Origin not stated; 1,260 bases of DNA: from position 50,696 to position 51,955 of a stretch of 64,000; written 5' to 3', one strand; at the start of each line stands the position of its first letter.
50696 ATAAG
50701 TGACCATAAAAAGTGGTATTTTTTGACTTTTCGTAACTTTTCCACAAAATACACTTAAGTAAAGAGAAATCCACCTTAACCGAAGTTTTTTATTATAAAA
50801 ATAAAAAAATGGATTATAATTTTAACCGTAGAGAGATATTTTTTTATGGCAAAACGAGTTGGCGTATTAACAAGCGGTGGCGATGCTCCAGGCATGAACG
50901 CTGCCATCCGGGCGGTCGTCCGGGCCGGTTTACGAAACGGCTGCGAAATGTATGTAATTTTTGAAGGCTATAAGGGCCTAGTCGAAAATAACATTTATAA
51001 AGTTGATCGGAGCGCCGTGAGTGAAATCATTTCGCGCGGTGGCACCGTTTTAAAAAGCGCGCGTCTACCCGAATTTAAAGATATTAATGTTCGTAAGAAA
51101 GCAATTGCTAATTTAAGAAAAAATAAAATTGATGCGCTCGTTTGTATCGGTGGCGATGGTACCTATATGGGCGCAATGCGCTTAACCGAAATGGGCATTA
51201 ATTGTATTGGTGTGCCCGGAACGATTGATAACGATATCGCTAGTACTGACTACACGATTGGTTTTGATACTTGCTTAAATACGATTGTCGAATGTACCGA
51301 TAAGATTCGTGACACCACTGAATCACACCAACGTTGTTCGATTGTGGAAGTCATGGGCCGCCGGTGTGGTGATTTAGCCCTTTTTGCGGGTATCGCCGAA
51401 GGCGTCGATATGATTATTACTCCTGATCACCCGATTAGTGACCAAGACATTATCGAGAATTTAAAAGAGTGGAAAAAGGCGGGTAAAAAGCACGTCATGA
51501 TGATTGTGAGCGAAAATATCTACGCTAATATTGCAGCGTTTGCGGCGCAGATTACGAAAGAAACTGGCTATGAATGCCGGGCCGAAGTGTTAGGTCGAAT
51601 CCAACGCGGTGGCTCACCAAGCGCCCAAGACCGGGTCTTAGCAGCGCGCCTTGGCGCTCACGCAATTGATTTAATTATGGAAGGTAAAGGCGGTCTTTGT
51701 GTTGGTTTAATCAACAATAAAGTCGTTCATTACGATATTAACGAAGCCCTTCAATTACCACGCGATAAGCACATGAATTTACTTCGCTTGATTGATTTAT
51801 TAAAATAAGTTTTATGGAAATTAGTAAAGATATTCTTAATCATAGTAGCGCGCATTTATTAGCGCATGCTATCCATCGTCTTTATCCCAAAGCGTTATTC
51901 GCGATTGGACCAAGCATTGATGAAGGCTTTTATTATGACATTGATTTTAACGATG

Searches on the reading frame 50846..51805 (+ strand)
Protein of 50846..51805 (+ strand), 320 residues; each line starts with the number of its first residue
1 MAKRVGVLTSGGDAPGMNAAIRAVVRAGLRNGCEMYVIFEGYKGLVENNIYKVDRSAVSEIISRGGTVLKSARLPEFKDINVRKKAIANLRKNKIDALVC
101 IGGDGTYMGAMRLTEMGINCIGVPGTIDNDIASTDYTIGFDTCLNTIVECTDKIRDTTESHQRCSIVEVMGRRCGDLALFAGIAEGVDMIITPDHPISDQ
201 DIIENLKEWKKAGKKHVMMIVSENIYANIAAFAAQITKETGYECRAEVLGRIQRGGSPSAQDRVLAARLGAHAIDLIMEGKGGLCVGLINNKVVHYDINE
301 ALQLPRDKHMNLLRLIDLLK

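Call 27: search_protein_families(library=pfam, proteins=[window:50846-51805:+], max_evalue=1)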
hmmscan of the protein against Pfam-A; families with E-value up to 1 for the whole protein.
window:50846-51805:+ (320 aa): 7 families
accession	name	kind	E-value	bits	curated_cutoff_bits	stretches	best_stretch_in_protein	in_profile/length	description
PF00365.25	PFK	-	2.7e-107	358.7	30.9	1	4-277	1-277/277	Phosphofructokinase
PF01513.26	NAD_kinase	-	0.00013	22.7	25.5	1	82-124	60-103/130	ATP-NAD kinase N-terminal domain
PF00781.29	DAGK_cat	-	0.016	15.3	23.6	1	82-109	43-70/125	Diacylglycerol kinase catalytic domain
PF06506.16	PrpR_N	-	0.073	13.1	29.1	0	196-236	54-93/167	Propionate catabolism activator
PF13685.12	Fe-ADH_2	-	0.13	12.7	28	0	47-132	27-114/149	Iron-containing alcohol dehydrogenase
PF00534.26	Glycos_transf_1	-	0.14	12.1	26.4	1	65-107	15-58/172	Glycosyl transferases group 1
PF00164.32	Ribosom_S12_S23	-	0.15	12.2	22.3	0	81-139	32-90/110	Ribosomal protein S12/S23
